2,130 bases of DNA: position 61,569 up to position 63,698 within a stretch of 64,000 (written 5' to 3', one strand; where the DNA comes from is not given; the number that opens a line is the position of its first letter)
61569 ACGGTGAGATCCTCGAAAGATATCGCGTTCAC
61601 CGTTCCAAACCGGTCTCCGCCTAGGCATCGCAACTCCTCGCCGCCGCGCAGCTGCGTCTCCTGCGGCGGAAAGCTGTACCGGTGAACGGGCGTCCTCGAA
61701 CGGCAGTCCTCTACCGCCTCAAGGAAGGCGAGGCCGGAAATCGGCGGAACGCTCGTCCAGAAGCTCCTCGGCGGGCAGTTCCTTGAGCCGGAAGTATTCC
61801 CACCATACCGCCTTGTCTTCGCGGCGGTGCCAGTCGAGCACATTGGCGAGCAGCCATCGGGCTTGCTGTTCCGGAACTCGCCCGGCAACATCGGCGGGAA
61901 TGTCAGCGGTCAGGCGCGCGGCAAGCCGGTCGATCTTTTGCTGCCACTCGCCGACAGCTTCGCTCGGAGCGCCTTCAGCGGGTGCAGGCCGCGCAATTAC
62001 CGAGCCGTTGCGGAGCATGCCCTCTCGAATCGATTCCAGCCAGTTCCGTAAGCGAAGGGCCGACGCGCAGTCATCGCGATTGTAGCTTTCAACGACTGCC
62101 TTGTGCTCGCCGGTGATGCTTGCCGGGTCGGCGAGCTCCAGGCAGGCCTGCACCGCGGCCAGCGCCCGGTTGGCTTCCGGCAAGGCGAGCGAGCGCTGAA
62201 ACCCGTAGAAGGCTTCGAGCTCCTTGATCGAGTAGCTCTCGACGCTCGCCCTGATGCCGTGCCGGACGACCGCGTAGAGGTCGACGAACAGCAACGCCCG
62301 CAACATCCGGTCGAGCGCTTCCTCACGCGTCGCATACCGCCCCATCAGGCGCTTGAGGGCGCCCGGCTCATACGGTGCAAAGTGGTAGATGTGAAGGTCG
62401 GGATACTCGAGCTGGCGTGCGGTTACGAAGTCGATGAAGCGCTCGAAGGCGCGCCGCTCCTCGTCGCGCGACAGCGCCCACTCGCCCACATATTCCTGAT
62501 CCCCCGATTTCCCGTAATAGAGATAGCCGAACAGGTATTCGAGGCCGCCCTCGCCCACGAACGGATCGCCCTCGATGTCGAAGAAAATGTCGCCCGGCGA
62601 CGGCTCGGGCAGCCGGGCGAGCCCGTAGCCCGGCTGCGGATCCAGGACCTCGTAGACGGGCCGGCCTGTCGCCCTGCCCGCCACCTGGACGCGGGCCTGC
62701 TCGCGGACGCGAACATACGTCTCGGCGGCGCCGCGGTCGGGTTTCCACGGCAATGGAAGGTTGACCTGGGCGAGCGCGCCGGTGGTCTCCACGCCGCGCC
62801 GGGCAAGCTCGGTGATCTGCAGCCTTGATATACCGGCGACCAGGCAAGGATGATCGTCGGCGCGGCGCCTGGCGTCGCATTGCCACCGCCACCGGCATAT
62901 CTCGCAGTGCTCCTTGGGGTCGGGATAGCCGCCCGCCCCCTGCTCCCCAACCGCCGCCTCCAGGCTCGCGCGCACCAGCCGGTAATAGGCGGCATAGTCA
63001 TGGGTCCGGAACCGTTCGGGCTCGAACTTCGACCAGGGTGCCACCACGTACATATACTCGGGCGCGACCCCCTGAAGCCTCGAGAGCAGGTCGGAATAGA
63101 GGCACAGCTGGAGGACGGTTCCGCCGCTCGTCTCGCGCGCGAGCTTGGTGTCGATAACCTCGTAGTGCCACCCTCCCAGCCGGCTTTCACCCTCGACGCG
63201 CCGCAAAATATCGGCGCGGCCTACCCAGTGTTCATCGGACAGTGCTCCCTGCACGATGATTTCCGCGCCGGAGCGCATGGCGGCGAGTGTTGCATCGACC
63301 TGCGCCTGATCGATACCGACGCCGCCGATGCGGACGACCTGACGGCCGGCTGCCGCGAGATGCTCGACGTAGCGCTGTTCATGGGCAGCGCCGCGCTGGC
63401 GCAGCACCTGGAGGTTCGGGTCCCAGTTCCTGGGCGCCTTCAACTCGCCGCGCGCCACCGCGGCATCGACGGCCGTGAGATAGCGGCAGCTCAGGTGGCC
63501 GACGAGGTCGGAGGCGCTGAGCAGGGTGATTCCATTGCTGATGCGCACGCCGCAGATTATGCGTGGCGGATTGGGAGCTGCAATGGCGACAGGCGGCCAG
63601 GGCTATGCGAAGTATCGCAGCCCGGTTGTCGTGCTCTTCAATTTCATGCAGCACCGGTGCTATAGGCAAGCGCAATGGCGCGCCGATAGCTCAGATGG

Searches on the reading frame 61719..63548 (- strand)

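Call 70: search_protein_families(library=pfam, proteins=[window:61719-63548:-], max_evalue=0.00001)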
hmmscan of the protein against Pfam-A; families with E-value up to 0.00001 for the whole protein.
window:61719-63548:- (609 aa): 1 family
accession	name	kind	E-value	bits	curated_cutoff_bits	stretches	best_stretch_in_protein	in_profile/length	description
PF13482.12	RNase_H_2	-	2.5e-19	70.2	22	1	321-504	1-164/165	RNase_H superfamily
